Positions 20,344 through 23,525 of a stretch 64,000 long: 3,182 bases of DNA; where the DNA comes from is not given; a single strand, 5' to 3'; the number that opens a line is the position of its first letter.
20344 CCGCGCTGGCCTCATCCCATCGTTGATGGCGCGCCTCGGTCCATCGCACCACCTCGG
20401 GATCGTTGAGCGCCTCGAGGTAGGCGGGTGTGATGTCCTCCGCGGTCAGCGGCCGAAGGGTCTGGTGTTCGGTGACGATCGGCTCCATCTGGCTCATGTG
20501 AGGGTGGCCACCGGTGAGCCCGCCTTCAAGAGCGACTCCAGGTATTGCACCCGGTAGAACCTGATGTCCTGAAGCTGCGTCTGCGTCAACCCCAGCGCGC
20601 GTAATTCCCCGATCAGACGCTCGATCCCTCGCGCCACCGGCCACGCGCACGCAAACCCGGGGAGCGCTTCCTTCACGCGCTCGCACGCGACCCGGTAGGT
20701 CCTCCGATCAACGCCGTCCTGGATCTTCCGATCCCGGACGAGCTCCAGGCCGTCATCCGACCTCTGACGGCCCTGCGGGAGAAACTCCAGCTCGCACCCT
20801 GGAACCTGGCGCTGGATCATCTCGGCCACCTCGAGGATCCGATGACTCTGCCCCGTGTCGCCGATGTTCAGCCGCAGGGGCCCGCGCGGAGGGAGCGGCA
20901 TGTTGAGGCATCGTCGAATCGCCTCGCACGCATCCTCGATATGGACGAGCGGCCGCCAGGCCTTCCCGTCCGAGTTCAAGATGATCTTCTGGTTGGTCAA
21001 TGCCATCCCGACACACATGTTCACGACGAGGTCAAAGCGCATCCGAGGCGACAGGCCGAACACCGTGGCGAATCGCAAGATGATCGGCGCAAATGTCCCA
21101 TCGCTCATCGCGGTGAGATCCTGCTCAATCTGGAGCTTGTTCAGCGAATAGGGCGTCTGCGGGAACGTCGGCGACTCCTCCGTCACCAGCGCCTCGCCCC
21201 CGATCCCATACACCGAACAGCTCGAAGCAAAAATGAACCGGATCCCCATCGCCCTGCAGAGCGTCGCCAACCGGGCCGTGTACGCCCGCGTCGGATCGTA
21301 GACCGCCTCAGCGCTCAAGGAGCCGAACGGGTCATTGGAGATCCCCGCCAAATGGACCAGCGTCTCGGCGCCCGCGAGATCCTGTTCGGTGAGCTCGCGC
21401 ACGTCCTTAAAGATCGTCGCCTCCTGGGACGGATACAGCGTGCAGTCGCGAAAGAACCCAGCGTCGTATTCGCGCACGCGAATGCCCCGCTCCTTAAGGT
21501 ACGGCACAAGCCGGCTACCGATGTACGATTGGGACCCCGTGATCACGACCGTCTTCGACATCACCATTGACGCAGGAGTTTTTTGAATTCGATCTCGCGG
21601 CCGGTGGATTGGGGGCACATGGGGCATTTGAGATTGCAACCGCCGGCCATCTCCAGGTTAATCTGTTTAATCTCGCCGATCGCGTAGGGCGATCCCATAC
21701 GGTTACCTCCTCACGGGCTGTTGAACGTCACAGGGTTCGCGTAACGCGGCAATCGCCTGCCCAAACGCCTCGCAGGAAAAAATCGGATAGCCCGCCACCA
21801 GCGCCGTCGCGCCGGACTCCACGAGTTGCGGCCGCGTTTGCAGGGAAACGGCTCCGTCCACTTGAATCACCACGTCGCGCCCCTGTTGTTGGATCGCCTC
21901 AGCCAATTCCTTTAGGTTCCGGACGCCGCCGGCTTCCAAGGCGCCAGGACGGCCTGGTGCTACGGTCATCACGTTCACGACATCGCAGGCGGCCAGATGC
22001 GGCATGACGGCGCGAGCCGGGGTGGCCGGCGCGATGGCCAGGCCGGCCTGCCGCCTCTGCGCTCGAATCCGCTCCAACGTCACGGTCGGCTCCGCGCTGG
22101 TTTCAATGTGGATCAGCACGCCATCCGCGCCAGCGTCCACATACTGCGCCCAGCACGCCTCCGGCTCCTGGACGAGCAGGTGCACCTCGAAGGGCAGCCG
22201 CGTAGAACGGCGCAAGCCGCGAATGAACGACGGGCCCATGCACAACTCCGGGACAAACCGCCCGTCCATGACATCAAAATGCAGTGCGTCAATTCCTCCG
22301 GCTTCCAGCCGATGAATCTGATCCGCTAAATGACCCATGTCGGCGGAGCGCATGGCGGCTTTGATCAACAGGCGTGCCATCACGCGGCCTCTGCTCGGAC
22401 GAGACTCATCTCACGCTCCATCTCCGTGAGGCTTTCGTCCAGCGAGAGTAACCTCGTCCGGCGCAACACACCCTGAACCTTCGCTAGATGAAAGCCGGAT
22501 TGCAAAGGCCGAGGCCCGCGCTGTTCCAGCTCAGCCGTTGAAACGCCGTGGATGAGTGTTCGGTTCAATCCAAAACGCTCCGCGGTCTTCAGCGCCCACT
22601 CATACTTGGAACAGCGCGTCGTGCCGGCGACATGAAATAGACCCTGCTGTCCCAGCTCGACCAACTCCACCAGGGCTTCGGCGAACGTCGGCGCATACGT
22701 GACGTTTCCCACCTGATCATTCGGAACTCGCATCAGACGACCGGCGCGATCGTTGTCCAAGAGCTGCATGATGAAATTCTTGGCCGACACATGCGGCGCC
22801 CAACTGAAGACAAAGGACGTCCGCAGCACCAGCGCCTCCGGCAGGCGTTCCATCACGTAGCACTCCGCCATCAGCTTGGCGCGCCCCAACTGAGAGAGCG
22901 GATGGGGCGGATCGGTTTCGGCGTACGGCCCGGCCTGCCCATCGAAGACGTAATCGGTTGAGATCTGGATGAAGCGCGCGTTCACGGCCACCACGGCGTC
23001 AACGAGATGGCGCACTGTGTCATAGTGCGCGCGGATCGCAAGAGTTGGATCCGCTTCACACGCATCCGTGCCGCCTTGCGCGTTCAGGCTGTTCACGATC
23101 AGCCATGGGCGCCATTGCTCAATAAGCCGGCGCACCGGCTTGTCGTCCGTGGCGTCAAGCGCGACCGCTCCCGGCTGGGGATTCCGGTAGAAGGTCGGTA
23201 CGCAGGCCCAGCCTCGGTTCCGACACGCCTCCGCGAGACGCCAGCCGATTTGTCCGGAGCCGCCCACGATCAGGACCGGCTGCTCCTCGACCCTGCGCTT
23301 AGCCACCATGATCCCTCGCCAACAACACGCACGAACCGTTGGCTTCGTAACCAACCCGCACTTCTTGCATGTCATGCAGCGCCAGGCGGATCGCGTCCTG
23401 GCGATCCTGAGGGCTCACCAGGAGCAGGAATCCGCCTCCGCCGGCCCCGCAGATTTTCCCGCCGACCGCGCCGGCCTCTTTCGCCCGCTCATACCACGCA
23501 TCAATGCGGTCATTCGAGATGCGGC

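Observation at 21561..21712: Unannotated 45-aa ORF carrying a radical-SAM-type CxxxCxxC loop, with a perfect GAGGAGG RBS and stop/start coupling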

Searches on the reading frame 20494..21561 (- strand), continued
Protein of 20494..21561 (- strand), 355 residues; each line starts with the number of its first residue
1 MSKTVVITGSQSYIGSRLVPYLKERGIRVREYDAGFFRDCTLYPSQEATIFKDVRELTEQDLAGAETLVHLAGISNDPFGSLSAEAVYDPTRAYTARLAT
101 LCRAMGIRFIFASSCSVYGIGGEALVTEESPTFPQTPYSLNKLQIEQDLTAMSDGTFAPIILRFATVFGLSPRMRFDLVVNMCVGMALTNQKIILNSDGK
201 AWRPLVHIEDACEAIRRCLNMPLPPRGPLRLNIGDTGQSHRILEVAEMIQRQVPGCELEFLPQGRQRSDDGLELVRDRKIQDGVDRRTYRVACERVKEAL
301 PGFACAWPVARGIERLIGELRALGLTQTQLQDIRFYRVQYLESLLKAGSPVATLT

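Call 40: find_encoding_contigs(protein=P0006, flank=10000, max_places=2)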
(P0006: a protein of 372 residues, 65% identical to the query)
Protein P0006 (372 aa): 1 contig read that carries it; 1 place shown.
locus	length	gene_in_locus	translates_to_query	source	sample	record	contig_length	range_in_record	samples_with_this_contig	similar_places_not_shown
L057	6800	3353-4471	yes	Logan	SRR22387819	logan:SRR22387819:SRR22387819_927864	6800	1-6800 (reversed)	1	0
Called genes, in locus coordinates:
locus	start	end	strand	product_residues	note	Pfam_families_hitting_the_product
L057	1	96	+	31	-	?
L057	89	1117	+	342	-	PF00288:GHMP_kinases_N, PF08544:GHMP_kinases_C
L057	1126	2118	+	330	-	PF00106:adh_short (faint), PF01073:3Beta_HSD, PF01370:Epimerase, PF02719:Polysacc_synt_2, PF04321:RmlD_sub_bind (weak), PF13460:NAD_binding_10, PF16363:GDP_Man_Dehyd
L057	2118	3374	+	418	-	PF08421:Methyltransf_13, PF13489:Methyltransf_23, PF08241:Methyltransf_11 (weak), PF08242:Methyltransf_12, PF13649:Methyltransf_25 (weak), PF08484:Methyltransf_14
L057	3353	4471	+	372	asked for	PF01073:3Beta_HSD (weak), PF01370:Epimerase, PF04321:RmlD_sub_bind, PF16363:GDP_Man_Dehyd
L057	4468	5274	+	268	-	PF00106:adh_short, PF08659:KR (weak), PF23441:SDR (weak), PF13561:adh_short_C2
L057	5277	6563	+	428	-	-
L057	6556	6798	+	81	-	?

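Call 41: find_encoding_contigs(protein=P0007, flank=10000, max_places=2)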
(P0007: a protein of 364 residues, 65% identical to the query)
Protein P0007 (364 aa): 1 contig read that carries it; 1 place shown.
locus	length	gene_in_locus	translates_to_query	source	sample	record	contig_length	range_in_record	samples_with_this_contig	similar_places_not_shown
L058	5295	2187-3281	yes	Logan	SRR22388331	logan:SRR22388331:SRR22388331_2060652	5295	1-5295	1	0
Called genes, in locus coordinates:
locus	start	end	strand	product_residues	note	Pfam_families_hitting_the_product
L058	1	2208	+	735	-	?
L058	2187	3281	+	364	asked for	PF01073:3Beta_HSD, PF01370:Epimerase, PF04321:RmlD_sub_bind, PF16363:GDP_Man_Dehyd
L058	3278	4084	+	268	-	PF00106:adh_short, PF08659:KR (weak), PF13561:adh_short_C2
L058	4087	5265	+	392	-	-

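Call 54: find_encoding_contigs(protein=P0009, flank=6000, max_places=2)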
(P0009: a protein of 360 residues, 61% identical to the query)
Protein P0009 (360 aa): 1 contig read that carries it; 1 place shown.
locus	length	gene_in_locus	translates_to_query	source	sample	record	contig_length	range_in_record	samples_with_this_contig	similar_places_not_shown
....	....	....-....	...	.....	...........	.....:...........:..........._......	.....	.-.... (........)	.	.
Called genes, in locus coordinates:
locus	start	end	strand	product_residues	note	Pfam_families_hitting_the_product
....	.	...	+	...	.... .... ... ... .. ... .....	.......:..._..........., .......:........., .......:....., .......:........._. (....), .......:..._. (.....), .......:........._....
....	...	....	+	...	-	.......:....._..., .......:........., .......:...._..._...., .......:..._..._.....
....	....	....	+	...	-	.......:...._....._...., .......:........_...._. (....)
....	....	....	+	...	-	-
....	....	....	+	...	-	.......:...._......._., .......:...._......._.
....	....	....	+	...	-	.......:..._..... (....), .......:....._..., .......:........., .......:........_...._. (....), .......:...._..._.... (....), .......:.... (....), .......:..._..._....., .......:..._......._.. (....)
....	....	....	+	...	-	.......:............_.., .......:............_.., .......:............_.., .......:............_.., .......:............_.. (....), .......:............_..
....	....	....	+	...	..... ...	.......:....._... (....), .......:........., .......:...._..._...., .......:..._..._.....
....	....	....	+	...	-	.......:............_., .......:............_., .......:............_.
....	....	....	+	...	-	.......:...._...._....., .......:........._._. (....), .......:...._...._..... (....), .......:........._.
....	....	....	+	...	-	?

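Call 61: list_cluster_members(proteins=[P0004])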
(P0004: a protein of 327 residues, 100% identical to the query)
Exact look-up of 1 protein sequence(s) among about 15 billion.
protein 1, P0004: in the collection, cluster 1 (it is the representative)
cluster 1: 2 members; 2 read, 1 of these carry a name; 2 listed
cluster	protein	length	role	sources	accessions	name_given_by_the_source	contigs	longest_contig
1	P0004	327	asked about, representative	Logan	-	-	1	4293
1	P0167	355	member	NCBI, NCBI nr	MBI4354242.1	MAG: SDR family oxidoreductase [Candidatus Omnitrophica bacterium] | SDR family oxidoreductase [Candidatus Omnitrophota bacterium]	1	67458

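Call 62: find_encoding_contigs(protein=window:20494-21561:-, flank=4000, max_places=3)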
Protein window:20494-21561:- (355 aa): no gene with exactly this product is on record in the collection.

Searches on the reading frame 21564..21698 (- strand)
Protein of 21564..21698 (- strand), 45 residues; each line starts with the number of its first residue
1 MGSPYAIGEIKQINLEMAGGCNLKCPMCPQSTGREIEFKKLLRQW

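Call 5: search_protein_families(library=pfam, proteins=[window:21564-21698:-], max_evalue=10)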
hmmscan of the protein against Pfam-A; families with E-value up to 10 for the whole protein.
seq(45 aa): 1 family
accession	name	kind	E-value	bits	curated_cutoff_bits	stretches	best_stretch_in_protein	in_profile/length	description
PF04055.27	Radical_SAM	-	0.029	15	29.5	1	16-33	2-19/166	Radical SAM superfamily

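Call 6: search_protein_families(library=ncbifam, proteins=[window:21564-21698:-], max_evalue=10)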
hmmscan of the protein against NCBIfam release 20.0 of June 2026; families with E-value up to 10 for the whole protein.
seq(45 aa): 9 families
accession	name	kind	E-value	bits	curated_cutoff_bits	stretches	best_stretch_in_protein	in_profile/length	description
TIGR04317.1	W_rSAM_matur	equivalog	0.0059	15.8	380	1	9-32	2-25/349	tungsten cofactor oxidoreductase radical SAM maturase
NF033640.1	N_Twi_rSAM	subfamily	0.014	14.5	170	1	9-33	109-135/398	twitch domain-containing radical SAM protein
TIGR04311.1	rSAM_Geo_metal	subfamily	0.037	13.1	400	1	12-32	4-24/423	radical SAM/SPASM family putative metalloenzyme maturase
NF045574.1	sacti_mat_StsB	exception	0.051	12.4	625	1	9-32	94-117/466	StsB family radical SAM/SPASM domain sactipeptide maturase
TIGR03977.1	rSAM_pair_HxsC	equivalog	0.11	11.4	267.9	1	15-37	29-50/292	His-Xaa-Ser system radical SAM maturase HxsC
TIGR04403.1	rSAM_skfB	equivalog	0.11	11.2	300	1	14-45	107-138/402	sporulation killing factor system radical SAM maturase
TIGR04148.1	GG_samocin_CFB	equivalog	0.12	11.6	300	1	7-28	13-34/411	radical SAM peptide maturase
TIGR03974.1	rSAM_six_Cys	equivalog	0.13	11.1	425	1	9-34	95-120/451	thioether cross-link-forming SCIFF peptide maturase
TIGR04038.1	tatD_link_rSAM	subfamily_domain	0.14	12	129.7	1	5-41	4-38/192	TatD family nuclease-associated radical SAM protein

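Call 8: find_encoding_contigs(protein=window:21564-21698:-, flank=10000)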
Protein seq(45 aa) (45 aa): no gene with exactly this product is on record in the collection.

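Call 10: find_homologous_proteins(query=window:21564-21698:-, max_evalue=10)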
Query seq(45 aa) (45 aa): 3 proteins with E <= 10 among 3 candidates.
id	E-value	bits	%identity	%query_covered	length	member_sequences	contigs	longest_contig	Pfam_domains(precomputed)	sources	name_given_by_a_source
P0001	3.1e-12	63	71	93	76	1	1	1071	PF04055.28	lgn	-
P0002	3.3e-11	60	71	93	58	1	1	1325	-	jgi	-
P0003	3.3e-10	57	79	76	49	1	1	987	-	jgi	jgi:MoaA/NifB/PqqE/SkfB family radical SAM enzyme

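Call 12: find_encoding_contigs(protein=P0001, flank=10000)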
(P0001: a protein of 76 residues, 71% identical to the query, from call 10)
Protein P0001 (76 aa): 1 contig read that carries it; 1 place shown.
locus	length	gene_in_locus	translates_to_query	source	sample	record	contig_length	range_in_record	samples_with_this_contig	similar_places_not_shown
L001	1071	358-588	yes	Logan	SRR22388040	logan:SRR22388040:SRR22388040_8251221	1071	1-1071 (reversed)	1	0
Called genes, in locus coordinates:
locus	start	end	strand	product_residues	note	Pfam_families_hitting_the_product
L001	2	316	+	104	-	?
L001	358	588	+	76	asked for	PF04055:Radical_SAM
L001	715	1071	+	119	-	?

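Call 13: find_encoding_contigs(protein=P0002, flank=10000)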
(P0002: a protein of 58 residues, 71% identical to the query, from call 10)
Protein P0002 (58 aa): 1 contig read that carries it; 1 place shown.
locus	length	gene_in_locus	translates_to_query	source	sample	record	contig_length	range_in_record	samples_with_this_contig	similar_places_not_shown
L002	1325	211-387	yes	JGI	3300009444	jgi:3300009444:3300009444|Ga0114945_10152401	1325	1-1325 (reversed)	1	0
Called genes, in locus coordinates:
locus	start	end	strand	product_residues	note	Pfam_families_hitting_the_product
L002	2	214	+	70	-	?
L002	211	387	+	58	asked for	-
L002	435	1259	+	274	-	PF13186:SPASM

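Call 14: find_encoding_contigs(protein=P0003, flank=10000)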
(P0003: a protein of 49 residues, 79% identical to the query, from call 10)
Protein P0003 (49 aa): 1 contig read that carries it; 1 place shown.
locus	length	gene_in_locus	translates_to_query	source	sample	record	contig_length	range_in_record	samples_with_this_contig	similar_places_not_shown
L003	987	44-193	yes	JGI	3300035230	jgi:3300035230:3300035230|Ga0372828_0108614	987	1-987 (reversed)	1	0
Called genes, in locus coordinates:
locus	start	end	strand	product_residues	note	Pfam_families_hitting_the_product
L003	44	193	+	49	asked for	-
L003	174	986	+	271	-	?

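Call 58: search_protein_representatives(protein=window:21564-21698:-)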
Query: 45 residues. Proteins with E-value up to 0.001 (for the whole library): 34; up to 1e-10: 0; up to 1e-30: 0. The best 34 are listed.
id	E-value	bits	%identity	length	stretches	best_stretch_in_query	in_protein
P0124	5.7e-10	54.2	72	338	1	4-42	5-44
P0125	8.4e-08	47.5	62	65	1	5-43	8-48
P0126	1.4e-07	46.8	64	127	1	9-41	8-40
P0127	2.0e-07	46.3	62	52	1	9-42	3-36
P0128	3.1e-07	45.7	62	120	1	4-43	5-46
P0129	5.7e-07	44.9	35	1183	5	23-43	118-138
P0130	7.8e-07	44.5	27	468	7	9-31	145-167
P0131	8.2e-07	44.4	69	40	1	7-38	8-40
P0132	1.2e-06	43.9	61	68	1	5-42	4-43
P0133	1.2e-06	43.9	63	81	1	8-42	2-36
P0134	2.9e-06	42.7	64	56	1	6-41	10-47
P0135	3.2e-06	42.6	66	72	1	9-43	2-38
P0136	3.6e-06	42.4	67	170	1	9-41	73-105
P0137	4.8e-06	42.0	67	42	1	9-38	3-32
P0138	9.0e-06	41.2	58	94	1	7-39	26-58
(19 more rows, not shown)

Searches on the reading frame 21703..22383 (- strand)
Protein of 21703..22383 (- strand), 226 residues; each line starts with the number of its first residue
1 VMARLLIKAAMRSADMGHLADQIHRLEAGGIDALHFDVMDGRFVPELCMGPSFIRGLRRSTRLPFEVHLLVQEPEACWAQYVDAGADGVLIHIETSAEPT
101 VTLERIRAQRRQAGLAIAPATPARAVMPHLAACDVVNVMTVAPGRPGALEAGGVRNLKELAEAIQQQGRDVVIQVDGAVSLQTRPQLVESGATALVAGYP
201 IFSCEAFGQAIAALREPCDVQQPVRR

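Call 5: search_protein_families(library=pfam, proteins=[window:21703-22383:-], max_evalue=10)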
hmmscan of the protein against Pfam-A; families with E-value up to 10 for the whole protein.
window:21703-22383:- (226 aa): 4 families
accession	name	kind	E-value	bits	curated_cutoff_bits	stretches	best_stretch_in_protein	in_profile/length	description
PF00834.25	Ribul_P_3_epim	-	2.2e-47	161.5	21.1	1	7-202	2-198/198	Ribulose-phosphate 3 epimerase family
PF00724.26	Oxidored_FMN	-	0.025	14.3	27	1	142-175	67-100/342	NADH:flavin oxidoreductase / NADH oxidase family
PF13714.12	PEP_mutase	-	0.074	13.1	31.5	1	79-138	164-218/240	Phosphoenolpyruvate phosphomutase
PF01729.25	QRPTase_C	-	0.089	13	23.1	1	154-203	111-160/169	Quinolinate phosphoribosyl transferase, C-terminal domain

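Call 6: search_protein_families(library=ncbifam, proteins=[window:21703-22383:-], max_evalue=10)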
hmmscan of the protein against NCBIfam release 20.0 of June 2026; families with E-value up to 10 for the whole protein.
window:21703-22383:- (226 aa): 8 families
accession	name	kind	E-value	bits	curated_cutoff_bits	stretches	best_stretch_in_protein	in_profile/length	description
TIGR01163.1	rpe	equivalog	4.2e-51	173.3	212.6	1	7-215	2-211/211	ribulose-phosphate 3-epimerase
NF004076.0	PRK05581.1-4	subfamily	1.9e-46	158.1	165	1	6-208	6-209/221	ribulose-phosphate 3-epimerase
NF007266.0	PRK09722.1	equivalog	1.5e-34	119.4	271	1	7-198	5-197/230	D-allulose 6-phosphate 3-epimerase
NF005944.0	PRK08005.1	equivalog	4.5e-21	75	376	1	7-210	3-203/210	ribulose-phosphate 3 epimerase family protein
NF005986.0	PRK08091.1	equivalog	3.3e-20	73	264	1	11-210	19-219/229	ribulose-phosphate 3-epimerase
NF010658.0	PRK14057.1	equivalog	1.5e-12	47.6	530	1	22-205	37-228/254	epimerase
TIGR02320.1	PEP_mutase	equivalog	0.0088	15.1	319.55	1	80-136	176-234/284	phosphoenolpyruvate mutase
NF041755.1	RuMP_HxlAB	equivalog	0.069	12.1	500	1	153-210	146-202/391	bifunctional 3-hexulose-6-phosphate synthase/6-phospho-3-hexuloisomerase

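Call 9: find_encoding_contigs(protein=window:21703-22383:-, flank=10000)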
Protein window:21703-22383:- (226 aa): no gene with exactly this product is on record in the collection.

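Call 44: find_encoding_contigs(protein=window:21703-22380:-, flank=10000)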
Protein window:21703-22380:- (225 aa): 1 contig read that carries it; 1 place shown.
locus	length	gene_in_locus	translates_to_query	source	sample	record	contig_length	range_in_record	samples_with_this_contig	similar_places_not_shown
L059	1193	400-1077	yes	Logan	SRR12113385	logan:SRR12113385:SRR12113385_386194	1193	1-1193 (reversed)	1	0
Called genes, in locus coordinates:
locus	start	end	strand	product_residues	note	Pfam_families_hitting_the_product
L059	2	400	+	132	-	?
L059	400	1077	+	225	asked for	PF00834:Ribul_P_3_epim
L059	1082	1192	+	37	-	?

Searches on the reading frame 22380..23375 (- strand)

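Call 5: search_protein_families(library=pfam, proteins=[window:22380-23375:-], max_evalue=10)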
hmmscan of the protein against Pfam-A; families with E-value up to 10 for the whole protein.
window:22380-23375:- (331 aa): 4 families
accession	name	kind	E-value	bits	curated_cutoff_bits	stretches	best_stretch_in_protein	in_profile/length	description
PF04321.23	RmlD_sub_bind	-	1.8e-52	178.6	27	1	34-303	3-266/287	RmlD substrate binding domain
PF01370.27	Epimerase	-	1.1e-17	64.8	20.9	1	34-175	1-154/240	NAD dependent epimerase/dehydratase family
PF16363.11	GDP_Man_Dehyd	-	6.1e-10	39.5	27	1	35-175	1-165/332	GDP-mannose 4,6 dehydratase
PF13460.12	NAD_binding_10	-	0.055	13.8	27.2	1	38-176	1-133/184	NAD(P)H-binding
